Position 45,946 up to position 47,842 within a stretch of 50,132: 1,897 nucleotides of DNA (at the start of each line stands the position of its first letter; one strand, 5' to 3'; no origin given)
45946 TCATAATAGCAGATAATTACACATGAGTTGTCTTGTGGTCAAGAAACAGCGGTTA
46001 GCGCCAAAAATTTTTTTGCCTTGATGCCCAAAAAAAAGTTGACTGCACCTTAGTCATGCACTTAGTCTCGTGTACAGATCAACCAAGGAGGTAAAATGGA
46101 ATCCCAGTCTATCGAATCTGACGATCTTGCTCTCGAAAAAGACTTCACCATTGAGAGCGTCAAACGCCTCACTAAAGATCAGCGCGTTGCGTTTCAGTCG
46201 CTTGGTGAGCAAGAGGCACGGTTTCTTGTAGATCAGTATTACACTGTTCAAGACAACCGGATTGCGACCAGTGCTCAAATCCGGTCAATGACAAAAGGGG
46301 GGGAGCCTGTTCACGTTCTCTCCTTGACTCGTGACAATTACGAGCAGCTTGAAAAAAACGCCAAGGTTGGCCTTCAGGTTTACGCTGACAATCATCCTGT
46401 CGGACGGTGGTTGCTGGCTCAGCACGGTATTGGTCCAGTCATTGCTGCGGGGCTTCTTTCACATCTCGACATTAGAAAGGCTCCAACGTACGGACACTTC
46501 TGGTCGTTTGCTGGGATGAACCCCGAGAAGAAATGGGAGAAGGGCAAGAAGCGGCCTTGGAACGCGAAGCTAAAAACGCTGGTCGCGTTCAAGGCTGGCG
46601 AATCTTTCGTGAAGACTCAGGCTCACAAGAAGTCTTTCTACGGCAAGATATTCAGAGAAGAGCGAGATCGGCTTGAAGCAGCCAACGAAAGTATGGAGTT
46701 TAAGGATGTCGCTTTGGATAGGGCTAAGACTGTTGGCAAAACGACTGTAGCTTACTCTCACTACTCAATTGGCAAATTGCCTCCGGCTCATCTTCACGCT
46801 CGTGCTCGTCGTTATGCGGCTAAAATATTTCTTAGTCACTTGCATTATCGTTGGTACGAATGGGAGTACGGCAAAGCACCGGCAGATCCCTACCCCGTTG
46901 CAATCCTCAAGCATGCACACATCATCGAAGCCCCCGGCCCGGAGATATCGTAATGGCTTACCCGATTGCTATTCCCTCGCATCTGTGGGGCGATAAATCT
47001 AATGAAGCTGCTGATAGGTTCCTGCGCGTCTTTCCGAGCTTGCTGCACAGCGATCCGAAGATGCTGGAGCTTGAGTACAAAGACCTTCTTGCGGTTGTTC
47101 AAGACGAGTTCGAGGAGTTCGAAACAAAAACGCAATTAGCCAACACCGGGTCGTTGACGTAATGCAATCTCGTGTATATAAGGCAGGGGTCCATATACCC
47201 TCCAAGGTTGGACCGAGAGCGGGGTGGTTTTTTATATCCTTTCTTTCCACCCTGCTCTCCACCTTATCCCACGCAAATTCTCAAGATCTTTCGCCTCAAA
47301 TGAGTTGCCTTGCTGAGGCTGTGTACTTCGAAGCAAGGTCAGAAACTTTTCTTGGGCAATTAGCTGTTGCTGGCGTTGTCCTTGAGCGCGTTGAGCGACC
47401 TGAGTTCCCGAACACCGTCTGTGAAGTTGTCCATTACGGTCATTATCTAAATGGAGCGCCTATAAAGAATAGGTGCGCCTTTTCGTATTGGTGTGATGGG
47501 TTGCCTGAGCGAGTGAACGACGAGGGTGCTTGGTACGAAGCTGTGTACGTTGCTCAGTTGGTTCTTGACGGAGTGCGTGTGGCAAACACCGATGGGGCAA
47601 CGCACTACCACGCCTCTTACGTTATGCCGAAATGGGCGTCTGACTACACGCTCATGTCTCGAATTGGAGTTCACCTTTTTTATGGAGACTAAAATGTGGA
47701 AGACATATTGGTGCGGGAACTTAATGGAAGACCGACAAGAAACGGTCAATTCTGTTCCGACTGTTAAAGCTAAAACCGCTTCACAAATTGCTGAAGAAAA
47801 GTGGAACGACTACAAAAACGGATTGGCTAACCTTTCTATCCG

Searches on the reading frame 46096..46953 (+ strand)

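Call 17: search_protein_families(library=phrogs, proteins=[window:46096-46953:+], max_evalue=0.001)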
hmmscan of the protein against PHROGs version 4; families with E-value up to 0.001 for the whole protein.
window:46096-46953:+ (285 aa): 1 family
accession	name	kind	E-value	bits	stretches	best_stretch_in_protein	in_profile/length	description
phrog_4285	-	integration and excision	1e-46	160.5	1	21-279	7-271/277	transposase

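Call 57: search_protein_families(library=pfam, proteins=[window:46096-46953:+], max_evalue=0.001)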
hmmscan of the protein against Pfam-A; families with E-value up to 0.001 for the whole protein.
window:46096-46953:+ (285 aa): 0 families

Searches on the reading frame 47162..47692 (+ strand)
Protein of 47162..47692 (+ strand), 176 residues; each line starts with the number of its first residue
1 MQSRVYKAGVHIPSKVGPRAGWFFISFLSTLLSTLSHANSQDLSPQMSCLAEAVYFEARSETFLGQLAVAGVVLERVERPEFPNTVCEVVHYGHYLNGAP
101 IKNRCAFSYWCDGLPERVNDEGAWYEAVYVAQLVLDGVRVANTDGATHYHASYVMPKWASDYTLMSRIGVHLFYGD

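Call 17: search_protein_families(library=phrogs, proteins=[window:47162-47692:+], max_evalue=0.001)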
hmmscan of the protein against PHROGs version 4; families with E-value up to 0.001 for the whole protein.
window:47162-47692:+ (176 aa): 2 families
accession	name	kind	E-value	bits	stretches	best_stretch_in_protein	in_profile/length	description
phrog_938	-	lysis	5.8e-19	67.7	1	38-174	44-170/2185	endolysin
phrog_14642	-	lysis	9.9e-09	36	1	46-91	102-147/215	endolysin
